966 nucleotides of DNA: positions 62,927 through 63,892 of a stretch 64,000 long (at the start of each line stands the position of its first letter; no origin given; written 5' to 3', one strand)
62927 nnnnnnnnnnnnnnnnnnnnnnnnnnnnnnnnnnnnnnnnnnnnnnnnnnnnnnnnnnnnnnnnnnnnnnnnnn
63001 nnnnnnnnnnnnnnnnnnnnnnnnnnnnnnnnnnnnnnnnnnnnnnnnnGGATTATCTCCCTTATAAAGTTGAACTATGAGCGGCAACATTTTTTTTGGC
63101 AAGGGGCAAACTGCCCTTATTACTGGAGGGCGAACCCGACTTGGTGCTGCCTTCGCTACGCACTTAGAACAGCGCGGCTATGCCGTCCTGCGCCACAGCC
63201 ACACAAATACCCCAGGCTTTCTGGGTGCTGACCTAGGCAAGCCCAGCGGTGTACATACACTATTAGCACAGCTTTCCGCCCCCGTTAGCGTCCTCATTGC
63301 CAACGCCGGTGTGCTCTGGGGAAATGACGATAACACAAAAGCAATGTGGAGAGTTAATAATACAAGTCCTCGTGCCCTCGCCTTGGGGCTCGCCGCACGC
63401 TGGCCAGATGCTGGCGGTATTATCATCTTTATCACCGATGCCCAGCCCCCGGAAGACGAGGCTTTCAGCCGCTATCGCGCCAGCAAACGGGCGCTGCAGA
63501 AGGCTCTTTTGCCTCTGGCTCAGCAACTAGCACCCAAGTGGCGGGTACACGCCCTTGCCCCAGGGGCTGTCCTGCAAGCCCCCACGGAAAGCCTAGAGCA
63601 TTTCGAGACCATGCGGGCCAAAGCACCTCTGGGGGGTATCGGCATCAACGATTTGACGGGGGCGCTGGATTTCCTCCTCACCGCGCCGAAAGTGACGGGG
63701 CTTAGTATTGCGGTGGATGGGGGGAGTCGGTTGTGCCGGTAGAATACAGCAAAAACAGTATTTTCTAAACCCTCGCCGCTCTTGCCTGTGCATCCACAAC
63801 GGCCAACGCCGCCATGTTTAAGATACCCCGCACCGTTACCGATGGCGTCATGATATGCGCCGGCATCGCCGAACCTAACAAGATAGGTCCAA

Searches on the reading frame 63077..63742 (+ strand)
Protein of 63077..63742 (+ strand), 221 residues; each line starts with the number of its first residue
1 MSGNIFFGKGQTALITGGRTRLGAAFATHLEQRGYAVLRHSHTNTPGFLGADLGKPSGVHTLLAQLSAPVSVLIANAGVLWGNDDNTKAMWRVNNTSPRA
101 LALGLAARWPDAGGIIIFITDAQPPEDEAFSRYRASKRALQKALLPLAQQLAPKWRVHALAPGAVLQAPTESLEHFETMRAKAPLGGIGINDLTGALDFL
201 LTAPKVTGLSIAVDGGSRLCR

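Call 52: find_encoding_contigs(protein=window:63077-63742:+, flank=10000, max_places=5)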
Protein window:63077-63742:+ (221 aa): 13 contigs read that carry it; 5 places shown.
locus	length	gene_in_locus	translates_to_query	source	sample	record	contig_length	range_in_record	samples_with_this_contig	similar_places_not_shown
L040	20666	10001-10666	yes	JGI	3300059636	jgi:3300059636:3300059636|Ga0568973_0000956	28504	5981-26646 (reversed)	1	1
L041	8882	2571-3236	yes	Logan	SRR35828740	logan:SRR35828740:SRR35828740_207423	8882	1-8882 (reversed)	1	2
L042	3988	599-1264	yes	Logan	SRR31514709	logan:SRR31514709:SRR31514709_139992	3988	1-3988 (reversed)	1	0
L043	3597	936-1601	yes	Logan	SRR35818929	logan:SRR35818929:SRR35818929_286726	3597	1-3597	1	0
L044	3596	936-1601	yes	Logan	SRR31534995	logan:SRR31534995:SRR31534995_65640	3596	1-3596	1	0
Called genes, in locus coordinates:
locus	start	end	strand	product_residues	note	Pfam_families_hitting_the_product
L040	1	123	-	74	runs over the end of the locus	PF00831:Ribosomal_L29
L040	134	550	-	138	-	PF00252:Ribosomal_L16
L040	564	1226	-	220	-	PF07650:KH_2, PF00189:Ribosomal_S3_C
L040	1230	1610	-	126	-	PF00237:Ribosomal_L22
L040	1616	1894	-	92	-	PF00203:Ribosomal_S19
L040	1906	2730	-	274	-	PF00181:Ribosomal_L2_N, PF03947:Ribosomal_L2_C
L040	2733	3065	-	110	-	PF00276:Ribosomal_L23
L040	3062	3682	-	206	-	PF00573:Ribosomal_L4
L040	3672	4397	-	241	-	PF00297:Ribosomal_L3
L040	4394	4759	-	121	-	PF00338:Ribosomal_S10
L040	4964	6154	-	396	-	PF00009:GTP_EFTU, PF03144:GTP_EFTU_D2, PF03143:GTP_EFTU_D3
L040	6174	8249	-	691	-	PF00009:GTP_EFTU, PF03144:GTP_EFTU_D2, PF22042:EF-G_D2, PF14492:EFG_III, PF03764:EFG_IV, PF00679:EFG_C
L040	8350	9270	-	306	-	PF00226:DnaJ, PF01556:DnaJ_C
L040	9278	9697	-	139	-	PF16998:17kDa_Anti_2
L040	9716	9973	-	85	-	PF00462:Glutaredoxin, PF13417:GST_N_3 (weak)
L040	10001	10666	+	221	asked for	PF00106:adh_short, PF13561:adh_short_C2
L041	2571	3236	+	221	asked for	PF00106:adh_short, PF13561:adh_short_C2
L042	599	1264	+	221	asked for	PF00106:adh_short, PF13561:adh_short_C2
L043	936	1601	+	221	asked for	PF00106:adh_short, PF13561:adh_short_C2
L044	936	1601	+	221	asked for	PF00106:adh_short, PF13561:adh_short_C2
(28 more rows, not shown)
